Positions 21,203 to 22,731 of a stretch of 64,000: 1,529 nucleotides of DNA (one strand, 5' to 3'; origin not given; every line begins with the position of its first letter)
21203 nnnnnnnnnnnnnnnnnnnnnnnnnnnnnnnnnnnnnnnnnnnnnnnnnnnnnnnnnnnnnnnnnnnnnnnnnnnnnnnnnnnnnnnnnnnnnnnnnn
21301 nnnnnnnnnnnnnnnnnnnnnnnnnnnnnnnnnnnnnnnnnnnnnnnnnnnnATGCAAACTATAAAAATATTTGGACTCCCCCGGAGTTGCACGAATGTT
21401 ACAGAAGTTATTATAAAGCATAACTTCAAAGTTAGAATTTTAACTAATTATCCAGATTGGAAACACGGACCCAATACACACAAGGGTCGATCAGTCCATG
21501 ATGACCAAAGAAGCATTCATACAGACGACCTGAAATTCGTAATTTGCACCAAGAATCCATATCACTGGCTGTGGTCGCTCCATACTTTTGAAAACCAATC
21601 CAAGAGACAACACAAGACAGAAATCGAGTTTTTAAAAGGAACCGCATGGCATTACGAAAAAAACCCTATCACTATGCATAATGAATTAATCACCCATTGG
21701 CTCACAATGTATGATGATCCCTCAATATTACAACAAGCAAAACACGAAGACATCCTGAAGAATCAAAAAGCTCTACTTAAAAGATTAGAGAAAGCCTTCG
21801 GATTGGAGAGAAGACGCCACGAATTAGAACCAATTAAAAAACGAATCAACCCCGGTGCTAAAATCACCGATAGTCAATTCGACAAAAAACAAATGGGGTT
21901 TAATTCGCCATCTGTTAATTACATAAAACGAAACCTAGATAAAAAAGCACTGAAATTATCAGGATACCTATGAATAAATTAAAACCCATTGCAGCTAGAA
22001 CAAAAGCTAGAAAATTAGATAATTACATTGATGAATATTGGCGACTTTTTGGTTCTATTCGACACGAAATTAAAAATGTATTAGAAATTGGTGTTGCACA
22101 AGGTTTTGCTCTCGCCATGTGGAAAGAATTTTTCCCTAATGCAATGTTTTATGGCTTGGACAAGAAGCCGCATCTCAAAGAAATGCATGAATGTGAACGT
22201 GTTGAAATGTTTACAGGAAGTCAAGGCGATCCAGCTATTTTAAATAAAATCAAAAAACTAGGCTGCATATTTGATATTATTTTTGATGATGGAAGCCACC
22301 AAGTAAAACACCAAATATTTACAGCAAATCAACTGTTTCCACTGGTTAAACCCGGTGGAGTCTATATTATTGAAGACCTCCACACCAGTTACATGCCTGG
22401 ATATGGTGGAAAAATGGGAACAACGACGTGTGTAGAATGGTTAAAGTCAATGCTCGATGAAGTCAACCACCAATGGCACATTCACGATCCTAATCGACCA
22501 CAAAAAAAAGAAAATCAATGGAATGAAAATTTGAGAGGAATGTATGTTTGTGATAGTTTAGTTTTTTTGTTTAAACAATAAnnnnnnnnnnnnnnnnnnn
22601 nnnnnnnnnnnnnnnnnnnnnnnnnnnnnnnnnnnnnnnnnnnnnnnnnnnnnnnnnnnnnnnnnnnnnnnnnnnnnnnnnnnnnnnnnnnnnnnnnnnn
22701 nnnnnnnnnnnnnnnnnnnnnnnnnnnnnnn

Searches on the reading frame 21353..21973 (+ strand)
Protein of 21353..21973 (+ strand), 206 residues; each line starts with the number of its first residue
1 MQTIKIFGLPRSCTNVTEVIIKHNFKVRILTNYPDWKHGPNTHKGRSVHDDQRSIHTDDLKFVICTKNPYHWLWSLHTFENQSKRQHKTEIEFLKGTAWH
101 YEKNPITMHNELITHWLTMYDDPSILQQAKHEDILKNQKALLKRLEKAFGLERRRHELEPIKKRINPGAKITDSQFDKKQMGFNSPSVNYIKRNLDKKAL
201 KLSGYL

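Call 20: search_protein_families(library=pfam, max_evalue=0.01, proteins=[window:21353-21973:+])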
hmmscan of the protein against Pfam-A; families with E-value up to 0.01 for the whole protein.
window:21353-21973:+ (206 aa): 1 family
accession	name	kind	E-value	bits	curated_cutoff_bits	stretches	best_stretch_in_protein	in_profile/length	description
PF00685.33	Sulfotransfer_1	-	0.00062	19.7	22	1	52-164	83-194/255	Sulfotransferase domain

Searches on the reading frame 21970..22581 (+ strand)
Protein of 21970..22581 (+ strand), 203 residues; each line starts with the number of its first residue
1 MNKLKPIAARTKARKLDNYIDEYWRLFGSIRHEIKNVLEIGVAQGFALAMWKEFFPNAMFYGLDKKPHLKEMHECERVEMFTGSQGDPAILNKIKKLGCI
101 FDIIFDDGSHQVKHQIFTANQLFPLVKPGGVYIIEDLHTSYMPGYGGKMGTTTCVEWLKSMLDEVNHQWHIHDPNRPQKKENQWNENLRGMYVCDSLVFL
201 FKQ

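Call 20: search_protein_families(library=pfam, max_evalue=0.01, proteins=[window:21970-22581:+])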
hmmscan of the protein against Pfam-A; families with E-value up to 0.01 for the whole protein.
window:21970-22581:+ (203 aa): 2 families
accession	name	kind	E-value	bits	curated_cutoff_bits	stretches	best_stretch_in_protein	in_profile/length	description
PF13847.12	Methyltransf_31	-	0.00013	22.1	27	1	35-154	5-114/145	Methyltransferase domain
PF13578.12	Methyltransf_24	-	0.00018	22.8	26.3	1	38-136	1-104/105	Methyltransferase domain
